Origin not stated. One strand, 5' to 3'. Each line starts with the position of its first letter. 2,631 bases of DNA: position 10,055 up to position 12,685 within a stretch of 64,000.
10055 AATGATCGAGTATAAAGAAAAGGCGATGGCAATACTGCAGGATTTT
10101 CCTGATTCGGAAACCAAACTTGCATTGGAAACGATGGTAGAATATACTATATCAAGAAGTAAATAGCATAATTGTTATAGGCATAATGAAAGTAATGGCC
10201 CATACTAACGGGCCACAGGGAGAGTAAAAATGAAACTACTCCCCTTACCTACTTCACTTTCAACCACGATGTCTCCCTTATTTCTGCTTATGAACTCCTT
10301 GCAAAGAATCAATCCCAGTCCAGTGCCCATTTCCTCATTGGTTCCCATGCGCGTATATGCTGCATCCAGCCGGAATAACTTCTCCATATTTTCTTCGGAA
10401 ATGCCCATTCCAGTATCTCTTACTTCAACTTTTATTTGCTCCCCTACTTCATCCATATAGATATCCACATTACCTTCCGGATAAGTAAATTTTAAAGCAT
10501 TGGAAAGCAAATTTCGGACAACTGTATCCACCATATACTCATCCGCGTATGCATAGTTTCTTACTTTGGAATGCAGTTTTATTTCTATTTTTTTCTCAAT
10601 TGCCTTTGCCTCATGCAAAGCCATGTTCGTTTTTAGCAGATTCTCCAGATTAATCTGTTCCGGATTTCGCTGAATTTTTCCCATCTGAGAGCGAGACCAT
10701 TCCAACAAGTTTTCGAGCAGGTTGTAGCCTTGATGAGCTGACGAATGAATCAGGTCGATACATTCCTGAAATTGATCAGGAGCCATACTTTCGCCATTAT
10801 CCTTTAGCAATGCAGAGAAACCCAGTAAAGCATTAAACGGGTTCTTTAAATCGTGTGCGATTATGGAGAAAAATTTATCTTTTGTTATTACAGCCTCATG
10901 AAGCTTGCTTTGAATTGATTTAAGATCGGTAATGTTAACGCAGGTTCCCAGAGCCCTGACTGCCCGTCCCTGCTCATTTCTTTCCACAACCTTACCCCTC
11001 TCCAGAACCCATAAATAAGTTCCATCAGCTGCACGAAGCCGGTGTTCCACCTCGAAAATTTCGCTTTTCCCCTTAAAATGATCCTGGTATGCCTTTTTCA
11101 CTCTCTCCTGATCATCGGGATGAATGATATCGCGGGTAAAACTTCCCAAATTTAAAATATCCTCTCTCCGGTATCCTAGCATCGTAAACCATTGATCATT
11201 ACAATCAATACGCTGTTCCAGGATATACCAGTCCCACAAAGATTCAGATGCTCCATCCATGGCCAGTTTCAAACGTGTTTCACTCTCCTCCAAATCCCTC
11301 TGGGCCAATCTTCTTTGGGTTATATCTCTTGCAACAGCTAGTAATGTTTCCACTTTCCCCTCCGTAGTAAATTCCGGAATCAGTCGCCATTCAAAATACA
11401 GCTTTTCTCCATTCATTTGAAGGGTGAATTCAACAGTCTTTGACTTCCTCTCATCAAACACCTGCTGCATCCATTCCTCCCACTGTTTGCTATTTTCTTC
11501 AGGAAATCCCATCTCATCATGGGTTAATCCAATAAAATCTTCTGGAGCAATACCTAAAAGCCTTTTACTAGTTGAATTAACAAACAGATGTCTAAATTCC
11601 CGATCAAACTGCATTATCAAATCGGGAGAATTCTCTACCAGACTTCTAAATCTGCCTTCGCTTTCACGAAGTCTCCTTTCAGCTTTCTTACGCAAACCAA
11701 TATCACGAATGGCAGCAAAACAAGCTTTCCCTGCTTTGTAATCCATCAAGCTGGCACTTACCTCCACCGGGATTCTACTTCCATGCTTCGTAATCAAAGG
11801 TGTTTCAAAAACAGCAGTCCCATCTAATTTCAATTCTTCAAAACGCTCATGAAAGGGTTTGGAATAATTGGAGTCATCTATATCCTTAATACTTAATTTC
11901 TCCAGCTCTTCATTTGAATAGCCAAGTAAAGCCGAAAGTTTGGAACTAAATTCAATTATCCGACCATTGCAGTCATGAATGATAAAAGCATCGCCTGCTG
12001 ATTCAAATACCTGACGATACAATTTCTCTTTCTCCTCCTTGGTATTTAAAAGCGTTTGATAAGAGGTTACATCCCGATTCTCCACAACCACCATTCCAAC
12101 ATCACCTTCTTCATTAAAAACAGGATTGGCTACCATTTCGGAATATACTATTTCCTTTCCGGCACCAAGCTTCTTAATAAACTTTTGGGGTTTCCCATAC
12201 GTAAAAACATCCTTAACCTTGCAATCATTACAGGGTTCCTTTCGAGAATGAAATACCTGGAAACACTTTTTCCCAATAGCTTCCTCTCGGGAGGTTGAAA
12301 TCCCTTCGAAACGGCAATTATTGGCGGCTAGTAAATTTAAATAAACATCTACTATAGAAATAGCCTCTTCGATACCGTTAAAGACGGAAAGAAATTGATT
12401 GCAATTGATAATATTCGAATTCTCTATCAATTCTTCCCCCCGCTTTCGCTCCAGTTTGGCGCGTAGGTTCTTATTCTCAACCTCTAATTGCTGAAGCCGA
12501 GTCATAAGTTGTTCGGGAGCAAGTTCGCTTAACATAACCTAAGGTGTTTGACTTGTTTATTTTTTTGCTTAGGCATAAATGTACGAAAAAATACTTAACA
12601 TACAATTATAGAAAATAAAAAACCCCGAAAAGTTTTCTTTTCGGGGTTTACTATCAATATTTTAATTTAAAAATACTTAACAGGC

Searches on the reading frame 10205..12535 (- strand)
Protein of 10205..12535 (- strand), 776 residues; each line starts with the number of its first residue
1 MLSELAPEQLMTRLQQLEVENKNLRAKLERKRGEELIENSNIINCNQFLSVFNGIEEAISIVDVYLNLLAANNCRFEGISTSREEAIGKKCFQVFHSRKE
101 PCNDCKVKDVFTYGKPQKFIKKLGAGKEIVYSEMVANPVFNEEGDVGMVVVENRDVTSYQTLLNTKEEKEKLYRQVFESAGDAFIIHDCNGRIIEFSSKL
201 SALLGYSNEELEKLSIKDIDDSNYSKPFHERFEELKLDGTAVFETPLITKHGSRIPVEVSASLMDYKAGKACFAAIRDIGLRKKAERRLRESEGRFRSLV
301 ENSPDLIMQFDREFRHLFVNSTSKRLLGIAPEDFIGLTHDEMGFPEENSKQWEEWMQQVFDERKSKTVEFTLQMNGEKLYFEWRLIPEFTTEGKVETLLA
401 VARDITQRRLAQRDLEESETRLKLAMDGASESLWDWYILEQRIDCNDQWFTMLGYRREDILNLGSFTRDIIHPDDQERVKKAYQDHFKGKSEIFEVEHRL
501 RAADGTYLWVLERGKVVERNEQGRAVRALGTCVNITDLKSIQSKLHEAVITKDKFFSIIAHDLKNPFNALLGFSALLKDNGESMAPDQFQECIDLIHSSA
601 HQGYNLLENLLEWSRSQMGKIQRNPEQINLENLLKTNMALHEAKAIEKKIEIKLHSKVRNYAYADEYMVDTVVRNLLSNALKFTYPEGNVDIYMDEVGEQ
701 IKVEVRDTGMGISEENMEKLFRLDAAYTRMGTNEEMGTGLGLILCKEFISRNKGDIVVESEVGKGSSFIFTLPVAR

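Call 79: search_protein_families(library=pfam, proteins=[window:10205-12535:-], max_evalue=0.00001)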
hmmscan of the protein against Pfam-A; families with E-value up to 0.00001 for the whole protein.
window:10205-12535:- (776 aa): 8 families
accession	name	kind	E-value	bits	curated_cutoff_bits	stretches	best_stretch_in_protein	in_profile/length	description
PF13426.13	PAS_9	-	7e-35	119.8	27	2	182-279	2-101/103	PAS domain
PF08447.18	PAS_3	-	7e-35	119.6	25.6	1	443-531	2-88/89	PAS fold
PF08448.16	PAS_4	-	4.3e-34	117.5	23.1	1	300-409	1-109/110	PAS fold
PF00989.32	PAS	-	1.5e-25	89.8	22.6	2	295-405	2-113/113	PAS fold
PF02518.31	HATPase_c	-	4.5e-23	82.3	26.4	1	665-775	2-110/111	Histidine kinase-, DNA gyrase B-, and HSP90-like ATPase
PF13188.13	PAS_8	-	5.3e-18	64.7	21.8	0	172-227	2-55/65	PAS domain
PF00512.31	HisKA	-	2.9e-12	46.9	26.9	1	552-618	2-65/66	His Kinase A (phospho-acceptor) domain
PF14598.12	PAS_11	-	5.9e-06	26.7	25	0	451-520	23-89/109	PAS domain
